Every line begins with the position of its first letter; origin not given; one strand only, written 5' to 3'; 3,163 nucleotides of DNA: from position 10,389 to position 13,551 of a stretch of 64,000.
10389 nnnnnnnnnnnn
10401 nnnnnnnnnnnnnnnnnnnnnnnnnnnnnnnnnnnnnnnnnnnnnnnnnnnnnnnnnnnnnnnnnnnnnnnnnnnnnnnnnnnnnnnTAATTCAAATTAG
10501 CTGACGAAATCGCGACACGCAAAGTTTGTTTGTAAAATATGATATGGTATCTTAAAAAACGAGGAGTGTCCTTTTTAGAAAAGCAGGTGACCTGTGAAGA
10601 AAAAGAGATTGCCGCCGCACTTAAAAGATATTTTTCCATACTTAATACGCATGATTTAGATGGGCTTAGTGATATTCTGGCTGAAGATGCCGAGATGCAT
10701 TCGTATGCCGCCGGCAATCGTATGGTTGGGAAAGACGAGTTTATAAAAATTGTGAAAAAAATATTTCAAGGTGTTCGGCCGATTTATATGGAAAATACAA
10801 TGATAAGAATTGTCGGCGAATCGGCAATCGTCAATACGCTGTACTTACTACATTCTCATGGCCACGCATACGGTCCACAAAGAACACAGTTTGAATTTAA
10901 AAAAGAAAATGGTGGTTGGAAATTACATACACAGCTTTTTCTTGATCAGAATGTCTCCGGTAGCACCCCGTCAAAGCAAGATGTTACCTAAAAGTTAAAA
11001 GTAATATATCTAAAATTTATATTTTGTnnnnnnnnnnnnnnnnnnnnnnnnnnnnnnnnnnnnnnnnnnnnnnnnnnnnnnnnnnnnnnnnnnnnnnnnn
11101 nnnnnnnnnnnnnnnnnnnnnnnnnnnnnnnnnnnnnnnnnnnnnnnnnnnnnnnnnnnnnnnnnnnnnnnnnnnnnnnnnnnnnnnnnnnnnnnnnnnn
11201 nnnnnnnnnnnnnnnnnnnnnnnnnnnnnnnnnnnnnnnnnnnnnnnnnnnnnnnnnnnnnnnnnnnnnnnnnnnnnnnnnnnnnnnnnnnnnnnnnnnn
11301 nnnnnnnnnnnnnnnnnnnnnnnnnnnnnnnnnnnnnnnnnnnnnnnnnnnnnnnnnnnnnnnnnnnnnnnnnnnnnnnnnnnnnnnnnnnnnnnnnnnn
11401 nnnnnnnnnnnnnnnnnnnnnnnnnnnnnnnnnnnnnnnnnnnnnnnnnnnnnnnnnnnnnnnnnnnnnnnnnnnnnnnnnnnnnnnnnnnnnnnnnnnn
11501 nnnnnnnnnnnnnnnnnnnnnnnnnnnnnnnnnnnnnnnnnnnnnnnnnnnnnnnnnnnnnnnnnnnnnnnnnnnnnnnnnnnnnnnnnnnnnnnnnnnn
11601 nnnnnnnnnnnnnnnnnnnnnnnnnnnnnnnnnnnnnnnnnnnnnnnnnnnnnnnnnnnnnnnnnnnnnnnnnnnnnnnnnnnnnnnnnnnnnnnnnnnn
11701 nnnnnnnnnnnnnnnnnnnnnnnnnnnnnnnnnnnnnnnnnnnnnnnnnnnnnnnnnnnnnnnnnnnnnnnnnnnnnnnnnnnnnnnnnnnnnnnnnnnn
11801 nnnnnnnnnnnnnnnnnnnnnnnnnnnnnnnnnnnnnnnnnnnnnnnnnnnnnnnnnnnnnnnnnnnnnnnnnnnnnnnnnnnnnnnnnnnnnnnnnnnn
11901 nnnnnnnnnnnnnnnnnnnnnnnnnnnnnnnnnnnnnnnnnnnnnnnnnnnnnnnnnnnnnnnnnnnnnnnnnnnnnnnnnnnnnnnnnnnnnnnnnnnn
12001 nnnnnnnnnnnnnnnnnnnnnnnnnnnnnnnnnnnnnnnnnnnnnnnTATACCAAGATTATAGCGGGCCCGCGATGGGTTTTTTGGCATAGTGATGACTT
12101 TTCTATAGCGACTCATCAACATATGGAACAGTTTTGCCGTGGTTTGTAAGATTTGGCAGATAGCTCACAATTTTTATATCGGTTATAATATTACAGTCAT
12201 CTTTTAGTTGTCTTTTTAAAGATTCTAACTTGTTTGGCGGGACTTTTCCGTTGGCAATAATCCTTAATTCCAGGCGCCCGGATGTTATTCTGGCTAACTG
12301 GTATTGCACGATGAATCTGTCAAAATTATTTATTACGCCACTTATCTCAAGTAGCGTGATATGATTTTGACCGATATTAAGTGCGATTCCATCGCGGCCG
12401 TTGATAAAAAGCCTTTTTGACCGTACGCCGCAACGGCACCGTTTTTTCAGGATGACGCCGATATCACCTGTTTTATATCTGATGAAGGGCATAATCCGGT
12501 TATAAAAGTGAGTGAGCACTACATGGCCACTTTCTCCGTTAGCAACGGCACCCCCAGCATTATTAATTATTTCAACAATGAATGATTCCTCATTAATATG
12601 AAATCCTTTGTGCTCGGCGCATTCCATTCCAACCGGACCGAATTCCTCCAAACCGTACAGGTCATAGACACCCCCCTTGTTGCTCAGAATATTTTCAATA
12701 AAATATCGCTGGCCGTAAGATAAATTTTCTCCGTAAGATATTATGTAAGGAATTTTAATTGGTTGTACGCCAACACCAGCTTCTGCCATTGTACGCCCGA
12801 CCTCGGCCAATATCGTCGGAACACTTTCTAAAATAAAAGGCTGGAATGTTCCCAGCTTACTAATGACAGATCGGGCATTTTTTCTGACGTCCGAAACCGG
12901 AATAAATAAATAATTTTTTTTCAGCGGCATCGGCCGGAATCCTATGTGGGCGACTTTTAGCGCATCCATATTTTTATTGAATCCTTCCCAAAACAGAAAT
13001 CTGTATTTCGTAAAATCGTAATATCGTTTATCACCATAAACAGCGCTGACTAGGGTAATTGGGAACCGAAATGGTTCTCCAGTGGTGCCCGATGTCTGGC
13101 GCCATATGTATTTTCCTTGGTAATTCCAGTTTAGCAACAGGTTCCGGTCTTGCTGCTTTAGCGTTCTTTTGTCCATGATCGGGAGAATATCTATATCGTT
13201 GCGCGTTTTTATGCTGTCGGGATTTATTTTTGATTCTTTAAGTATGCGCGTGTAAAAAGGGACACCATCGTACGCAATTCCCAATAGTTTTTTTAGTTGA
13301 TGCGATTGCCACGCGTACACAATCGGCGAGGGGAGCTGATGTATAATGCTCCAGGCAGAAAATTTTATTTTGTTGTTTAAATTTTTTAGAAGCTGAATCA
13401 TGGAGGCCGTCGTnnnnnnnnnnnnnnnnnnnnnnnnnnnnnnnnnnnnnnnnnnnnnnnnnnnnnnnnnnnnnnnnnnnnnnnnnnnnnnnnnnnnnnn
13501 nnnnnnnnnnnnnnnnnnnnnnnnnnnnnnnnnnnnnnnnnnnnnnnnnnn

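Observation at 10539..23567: Accessory tailoring locus: TPP E1 alpha/beta, twin PaaK/CapK-like adenylating enzymes, three MTase-fold proteins, DegT, SDR, epimerase, two GT2s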

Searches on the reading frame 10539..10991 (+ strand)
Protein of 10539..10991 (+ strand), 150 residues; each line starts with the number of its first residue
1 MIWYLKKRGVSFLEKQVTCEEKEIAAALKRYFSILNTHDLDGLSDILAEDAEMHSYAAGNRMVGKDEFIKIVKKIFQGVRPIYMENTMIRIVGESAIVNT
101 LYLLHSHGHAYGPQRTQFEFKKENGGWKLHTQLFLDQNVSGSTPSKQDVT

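Call 4: search_protein_families(library=pfam, proteins=[window:10539-10991:+])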
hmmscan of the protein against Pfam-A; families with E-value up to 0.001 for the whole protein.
window:10539-10991:+ (150 aa): 6 families
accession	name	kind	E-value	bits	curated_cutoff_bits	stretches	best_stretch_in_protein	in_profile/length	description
PF13474.12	SnoaL_3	-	9.1e-10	39.4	22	1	24-129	1-111/121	SnoaL-like domain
PF12680.13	SnoaL_2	-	8.4e-09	36.4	27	1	29-102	2-73/102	SnoaL-like domain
PF14534.12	DUF4440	-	1e-07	32.8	25.2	1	24-129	1-107/107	Domain of unknown function (DUF4440)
PF13577.12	SnoaL_4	-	2.5e-06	28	24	1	20-130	5-123/126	SnoaL-like domain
PF08332.16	CaMKII_AD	-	0.00029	21.4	22.1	1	20-128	1-118/128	Calcium/calmodulin dependent protein kinase II association domain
PF07366.18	SnoaL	-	0.0003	21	28.4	1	27-79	3-54/126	SnoaL-like polyketide cyclase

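Call 6: search_protein_families(library=ncbifam, proteins=[window:10539-10991:+], max_evalue=0.01)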
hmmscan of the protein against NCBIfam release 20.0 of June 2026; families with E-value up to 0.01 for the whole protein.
window:10539-10991:+ (150 aa): 7 families
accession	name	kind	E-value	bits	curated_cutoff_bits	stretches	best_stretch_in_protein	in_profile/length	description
TIGR02246.1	TIGR02246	subfamily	5.4e-05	23.2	33.95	1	20-130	2-119/128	SgcJ/EcaC family oxidoreductase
TIGR02960.1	SigX5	hypoth_equivalog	0.0003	20.1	264.75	1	18-98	200-278/322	RNA polymerase sigma-70 factor, TIGR02960 family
TIGR02096.1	TIGR02096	subfamily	0.00036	20.9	97.1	1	28-78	4-54/129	ketosteroid isomerase-related protein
NF007214.0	PRK09636.1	subfamily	0.00047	19.4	271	1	11-98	160-254/293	RNA polymerase sigma factor SigJ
TIGR02957.1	SigX4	subfamily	0.0018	17.5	323.25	1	11-98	153-245/281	RNA polymerase sigma-70 factor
NF006089.0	PRK08241.1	subfamily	0.0036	16.4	240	1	18-111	213-304/343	RNA polymerase subunit sigma-70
NF033625.1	HpxZ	equivalog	0.0094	16.3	135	0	22-129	9-114/122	oxalurate catabolism protein HpxZ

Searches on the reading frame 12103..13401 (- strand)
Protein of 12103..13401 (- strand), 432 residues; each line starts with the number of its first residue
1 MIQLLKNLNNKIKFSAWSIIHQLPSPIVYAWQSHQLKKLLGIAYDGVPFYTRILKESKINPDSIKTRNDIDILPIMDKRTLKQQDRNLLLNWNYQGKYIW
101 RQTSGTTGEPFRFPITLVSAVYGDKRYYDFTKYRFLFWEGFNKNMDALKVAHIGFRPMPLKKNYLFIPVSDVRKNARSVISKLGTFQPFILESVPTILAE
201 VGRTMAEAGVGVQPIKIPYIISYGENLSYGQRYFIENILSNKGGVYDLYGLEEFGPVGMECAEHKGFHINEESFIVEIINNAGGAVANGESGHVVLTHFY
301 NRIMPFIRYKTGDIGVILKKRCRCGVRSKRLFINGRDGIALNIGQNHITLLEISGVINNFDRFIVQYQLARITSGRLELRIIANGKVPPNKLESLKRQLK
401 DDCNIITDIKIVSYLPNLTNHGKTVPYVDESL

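Call 4: search_protein_families(library=pfam, proteins=[window:12103-13401:-])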
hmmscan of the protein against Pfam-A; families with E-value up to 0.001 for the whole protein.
window:12103-13401:- (432 aa): 0 families

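Call 6: search_protein_families(library=ncbifam, proteins=[window:12103-13401:-], max_evalue=0.01)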
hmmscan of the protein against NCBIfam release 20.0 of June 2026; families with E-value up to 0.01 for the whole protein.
window:12103-13401:- (432 aa): 8 families
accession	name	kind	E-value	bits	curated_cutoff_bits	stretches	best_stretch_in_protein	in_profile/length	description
NF045666.1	DVU1553_fam_AMP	equivalog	7.2e-36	123.9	300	2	174-331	169-324/331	DVU_1553 family AMP-dependent CoA ligase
NF053551.1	FlxY_rubin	equivalog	5.8e-32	111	520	2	186-413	167-401/424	flexirubin biosynthesis putative acyl-CoA ligase FlxY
NF041878.1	paak_haloarch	equivalog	4.5e-28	98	700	2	196-371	181-359/427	phenylacetate--CoA ligase PaaK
TIGR02155.1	PA_CoA_ligase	equivalog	9.2e-28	96.9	646.3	2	179-383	159-364/422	phenylacetate--CoA ligase PaaK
TIGR03335.1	F390_ftsA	equivalog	2.8e-20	72.4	458.7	1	35-354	21-346/445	coenzyme F390 synthetase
NF041217.1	BagE_FevW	exception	9.7e-15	54.4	800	1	219-410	196-385/424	bagremycin/ferroverdin synthetase BagE/FevW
TIGR02304.1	aden_form_hyp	equivalog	1.8e-09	37.1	251.9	1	171-411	171-401/430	F390 synthetase-related protein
NF041596.1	fum_diaprop_lig_DdaG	equivalog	9.6e-08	31.4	700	1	47-400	14-353/390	fumarate--(S)-2,3-diaminopropanoate ligase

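Call 7: search_protein_families(library=pfam, proteins=[window:12103-13401:-], max_evalue=10)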
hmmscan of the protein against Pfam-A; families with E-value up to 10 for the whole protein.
window:12103-13401:- (432 aa): 1 family
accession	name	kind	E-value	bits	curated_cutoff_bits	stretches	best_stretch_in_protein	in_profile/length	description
PF14240.11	YHYH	-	0.0097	16.3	25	1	21-63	77-120/193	YHYH protein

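Call 22: search_solved_structures(query=window:12103-13401:-, max_evalue=0.001)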
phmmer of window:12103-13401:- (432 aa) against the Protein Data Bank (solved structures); distinct sequences matched with E-value up to 0.001: 7.
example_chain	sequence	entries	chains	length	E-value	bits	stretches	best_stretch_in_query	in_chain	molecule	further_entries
4r1l_A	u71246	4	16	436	1.7e-23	86.6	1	32-414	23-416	Phenylacetate-coenzyme A ligase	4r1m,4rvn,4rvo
9s3l_A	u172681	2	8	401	7.9e-19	71.2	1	59-357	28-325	Phenylacetate-CoA ligase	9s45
2y4o_A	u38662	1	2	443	3.9e-14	55.8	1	183-375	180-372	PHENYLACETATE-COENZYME A LIGASE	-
2y27_A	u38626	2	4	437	2.7e-13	53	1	183-338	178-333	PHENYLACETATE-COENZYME A LIGASE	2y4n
6siw_A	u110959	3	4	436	6.1e-07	32.1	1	245-379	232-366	PaaK-like ligase (AMP-dependent synthetase and ligase) | AMP-dependent synthetase and ligase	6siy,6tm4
6siw_B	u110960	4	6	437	6.1e-07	32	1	245-379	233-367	PaaK-like ligase (AMP-dependent synthetase and ligase) | AMP-dependent synthetase and ligase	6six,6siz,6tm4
6wuq_A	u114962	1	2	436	1.2e-06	31.1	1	245-355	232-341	AjiA1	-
